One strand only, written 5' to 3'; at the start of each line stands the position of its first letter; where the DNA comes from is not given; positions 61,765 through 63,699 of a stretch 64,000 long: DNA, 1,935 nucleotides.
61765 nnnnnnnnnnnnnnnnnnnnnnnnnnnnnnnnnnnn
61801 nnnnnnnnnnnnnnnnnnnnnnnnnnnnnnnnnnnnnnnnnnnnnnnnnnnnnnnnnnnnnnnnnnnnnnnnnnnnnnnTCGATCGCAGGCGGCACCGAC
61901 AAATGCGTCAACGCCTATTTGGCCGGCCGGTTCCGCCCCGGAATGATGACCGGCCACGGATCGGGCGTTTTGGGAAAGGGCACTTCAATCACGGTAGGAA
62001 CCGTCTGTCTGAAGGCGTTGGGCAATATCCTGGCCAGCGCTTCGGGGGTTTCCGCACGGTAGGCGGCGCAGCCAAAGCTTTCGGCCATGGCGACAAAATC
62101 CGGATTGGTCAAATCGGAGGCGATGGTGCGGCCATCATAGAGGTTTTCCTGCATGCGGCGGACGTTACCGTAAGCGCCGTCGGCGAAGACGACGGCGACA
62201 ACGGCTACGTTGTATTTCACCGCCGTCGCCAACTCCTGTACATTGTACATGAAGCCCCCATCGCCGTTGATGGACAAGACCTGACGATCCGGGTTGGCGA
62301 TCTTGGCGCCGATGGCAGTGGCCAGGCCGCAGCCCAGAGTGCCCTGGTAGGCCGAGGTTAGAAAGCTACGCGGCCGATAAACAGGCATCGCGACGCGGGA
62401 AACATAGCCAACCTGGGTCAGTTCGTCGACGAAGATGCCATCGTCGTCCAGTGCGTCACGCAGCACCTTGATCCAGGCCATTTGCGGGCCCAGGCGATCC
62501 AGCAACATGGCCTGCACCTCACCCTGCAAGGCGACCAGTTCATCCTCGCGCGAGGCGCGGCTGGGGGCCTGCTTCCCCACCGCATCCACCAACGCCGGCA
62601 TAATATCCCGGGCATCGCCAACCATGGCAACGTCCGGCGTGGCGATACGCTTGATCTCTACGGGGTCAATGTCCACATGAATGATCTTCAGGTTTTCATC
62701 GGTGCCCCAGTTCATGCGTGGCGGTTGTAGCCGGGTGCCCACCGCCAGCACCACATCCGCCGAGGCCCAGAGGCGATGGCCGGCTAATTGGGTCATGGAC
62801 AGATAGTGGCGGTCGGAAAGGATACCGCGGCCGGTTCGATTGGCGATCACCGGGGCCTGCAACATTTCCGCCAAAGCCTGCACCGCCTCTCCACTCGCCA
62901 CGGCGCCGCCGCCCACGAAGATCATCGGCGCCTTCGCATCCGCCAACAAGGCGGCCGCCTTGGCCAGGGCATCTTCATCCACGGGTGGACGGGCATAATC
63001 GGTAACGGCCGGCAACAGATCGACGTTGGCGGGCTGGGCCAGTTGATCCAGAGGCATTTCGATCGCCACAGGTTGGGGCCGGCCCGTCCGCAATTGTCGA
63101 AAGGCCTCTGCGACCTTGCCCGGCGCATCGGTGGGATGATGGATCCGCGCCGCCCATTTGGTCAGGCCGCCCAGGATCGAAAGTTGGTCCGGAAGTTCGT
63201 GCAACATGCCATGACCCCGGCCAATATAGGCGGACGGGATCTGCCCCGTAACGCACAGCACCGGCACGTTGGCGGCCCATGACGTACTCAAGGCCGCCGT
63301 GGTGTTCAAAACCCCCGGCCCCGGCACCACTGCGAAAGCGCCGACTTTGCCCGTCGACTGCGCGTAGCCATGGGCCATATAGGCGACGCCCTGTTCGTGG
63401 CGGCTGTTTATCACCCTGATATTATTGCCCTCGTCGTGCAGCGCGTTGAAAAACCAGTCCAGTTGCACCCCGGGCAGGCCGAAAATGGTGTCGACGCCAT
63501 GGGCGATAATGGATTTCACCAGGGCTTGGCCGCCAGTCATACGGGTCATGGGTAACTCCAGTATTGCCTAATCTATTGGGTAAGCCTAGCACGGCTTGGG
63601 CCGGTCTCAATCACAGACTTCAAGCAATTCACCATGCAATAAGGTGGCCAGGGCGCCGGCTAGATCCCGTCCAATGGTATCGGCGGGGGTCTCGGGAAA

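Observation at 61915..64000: PqqD-family RRE-like protein coupled to an unknown upstream gene and adjacent to a TPP-dependent enzyme: non-canonical RiPP/PQQ-like cluster cut by the window edge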

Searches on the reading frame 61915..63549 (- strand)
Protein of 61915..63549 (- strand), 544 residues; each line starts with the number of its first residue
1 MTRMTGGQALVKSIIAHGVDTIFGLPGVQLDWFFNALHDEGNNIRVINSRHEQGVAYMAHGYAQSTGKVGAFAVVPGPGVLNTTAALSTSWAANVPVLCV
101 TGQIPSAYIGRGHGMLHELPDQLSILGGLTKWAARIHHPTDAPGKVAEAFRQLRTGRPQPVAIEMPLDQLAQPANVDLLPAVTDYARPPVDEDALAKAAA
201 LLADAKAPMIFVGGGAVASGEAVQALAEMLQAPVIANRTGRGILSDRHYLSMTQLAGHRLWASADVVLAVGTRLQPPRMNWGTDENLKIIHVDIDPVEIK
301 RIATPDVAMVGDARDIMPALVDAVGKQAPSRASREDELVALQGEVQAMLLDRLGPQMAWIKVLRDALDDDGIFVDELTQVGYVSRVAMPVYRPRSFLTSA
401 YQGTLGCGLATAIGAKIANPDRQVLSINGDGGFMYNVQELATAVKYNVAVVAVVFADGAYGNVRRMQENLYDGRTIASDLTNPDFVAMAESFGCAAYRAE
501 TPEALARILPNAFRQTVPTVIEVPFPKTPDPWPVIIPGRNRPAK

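Call 3: search_protein_families(library=pfam, proteins=[window:61915-63549:-], max_evalue=1)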
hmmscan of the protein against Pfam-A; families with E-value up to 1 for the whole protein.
window:61915-63549:- (544 aa): 3 families
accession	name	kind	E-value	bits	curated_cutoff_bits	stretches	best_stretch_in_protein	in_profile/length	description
PF02775.26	TPP_enzyme_C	-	8e-41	139.8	21.9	1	385-523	11-151/151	Thiamine pyrophosphate enzyme, C-terminal TPP binding domain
PF02776.23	TPP_enzyme_N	-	7.4e-34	116.5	26.8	1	4-124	1-118/119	Thiamine pyrophosphate enzyme, N-terminal TPP binding domain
PF00205.28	TPP_enzyme_M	-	4.9e-28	98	30.4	1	195-320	1-137/137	Thiamine pyrophosphate enzyme, central domain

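Call 4: search_protein_families(library=ncbifam, proteins=[window:61915-63549:-], max_evalue=1)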
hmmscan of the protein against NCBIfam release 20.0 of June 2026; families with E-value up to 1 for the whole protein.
window:61915-63549:- (544 aa): 63 families (the best 25 are shown)
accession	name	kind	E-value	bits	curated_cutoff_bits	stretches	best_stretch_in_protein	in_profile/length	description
NF006122.0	PRK08266.1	subfamily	3.9e-230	764.9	571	1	1-539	1-540/543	hypothetical protein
NF005712.0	PRK07524.1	subfamily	1.2e-118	396.9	500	1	4-524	3-528/536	5-guanidino-2-oxopentanoate decarboxylase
NF005470.0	PRK07064.1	equivalog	7.3e-101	338.9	495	1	2-524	3-528/552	thiamine pyrophosphate-binding protein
TIGR00118.1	acolac_lg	equivalog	8.4e-100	334.8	538.35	1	4-539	1-548/557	biosynthetic-type acetolactate synthase large subunit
NF004919.0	PRK06276.1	equivalog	2e-94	317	866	1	4-525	1-538/582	acetolactate synthase large subunit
NF004710.0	PRK06048.1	equivalog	2e-91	307.1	976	1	2-537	6-549/561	acetolactate synthase large subunit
NF006187.0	PRK08322.1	equivalog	4.1e-88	296.2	509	1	4-524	2-527/548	acetolactate synthase large subunit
NF006052.0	PRK08199.1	subfamily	1.4e-87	294.4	539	1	3-525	7-537/559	thiamine pyrophosphate protein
NF006378.0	PRK08617.1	equivalog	7.3e-87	292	510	1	3-525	7-538/556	acetolactate synthase AlsS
NF006016.1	PRK08155.1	equivalog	5.7e-86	289.1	870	1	3-539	2-546/554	acetolactate synthase large subunit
NF006524.0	PRK08978.1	equivalog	4.6e-85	285.9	738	1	4-539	1-538/548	acetolactate synthase 2 catalytic subunit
NF005860.0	PRK07789.1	equivalog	2e-84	284.1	881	1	2-539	32-592/615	acetolactate synthase large subunit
NF005039.0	PRK06456.1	equivalog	2.7e-82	277.1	868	1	5-538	3-557/572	acetolactate synthase large subunit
NF005651.0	PRK07418.1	subfamily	5.2e-82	276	942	1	2-540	17-574/617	acetolactate synthase large subunit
TIGR02418.1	acolac_catab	equivalog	9.1e-82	275.2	551.1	1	7-525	2-529/539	acetolactate synthase AlsS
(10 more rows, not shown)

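Call 63: search_solved_structures(query=window:61915-63549:-, max_evalue=1e-20)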
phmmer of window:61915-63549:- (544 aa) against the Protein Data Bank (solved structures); distinct sequences matched with E-value up to 1e-20: 124 (the best 60 are shown).
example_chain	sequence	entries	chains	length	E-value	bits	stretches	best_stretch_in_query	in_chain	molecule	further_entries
6lpi_A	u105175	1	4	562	5.7e-72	246.3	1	3-539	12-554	Acetolactate synthase isozyme 1 large subunit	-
9zgl_A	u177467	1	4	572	7.2e-63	216.3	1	6-526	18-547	Ancestral acetolactate synthase, catabolic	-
4rjj_A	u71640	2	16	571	1.2e-61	212.3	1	4-526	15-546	Acetolactate synthase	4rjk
4rji_A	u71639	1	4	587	1.3e-61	212.2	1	4-526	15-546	Acetolactate synthase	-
1ozf_A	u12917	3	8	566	1.2e-58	202.4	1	6-530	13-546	Acetolactate synthase, catabolic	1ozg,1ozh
5d6r_B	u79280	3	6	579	1.9e-58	201.6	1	6-530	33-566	Acetolactate synthase, catabolic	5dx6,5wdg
8xod_A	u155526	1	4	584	1.1e-57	199.1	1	4-524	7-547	BbmA-G484F complex with CBOA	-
8x3x_A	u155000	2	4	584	3.7e-57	197.4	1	4-524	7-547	BbmA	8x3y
24pi_A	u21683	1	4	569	4.7e-57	197.1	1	6-531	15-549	Ancestral acetolactate synthase, catabolic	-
6wo1_A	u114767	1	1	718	7.4e-56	193.1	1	4-512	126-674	Acetohydroxyacid synthase catalytic subunit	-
8i08_A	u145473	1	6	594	1.2e-55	192.5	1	7-524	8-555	Glyoxylate carboligase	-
8i01_A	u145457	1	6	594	1.3e-55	192.3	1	7-524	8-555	Glyoxylate carboligase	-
2pan_A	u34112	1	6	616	1.3e-55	192.3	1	7-524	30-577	Glyoxylate carboligase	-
8i05_A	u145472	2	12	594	1.4e-55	192.2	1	7-524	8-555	Glyoxylate carboligase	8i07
1jsc_A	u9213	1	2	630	2e-55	191.7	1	4-538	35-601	ACETOHYDROXY-ACID SYNTHASE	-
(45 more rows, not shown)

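Call 82: search_protein_families(library=padloc, proteins=[window:61915-63549:-], max_evalue=0.01)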
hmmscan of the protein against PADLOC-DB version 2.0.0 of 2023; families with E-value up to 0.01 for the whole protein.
window:61915-63549:- (544 aa): 0 families
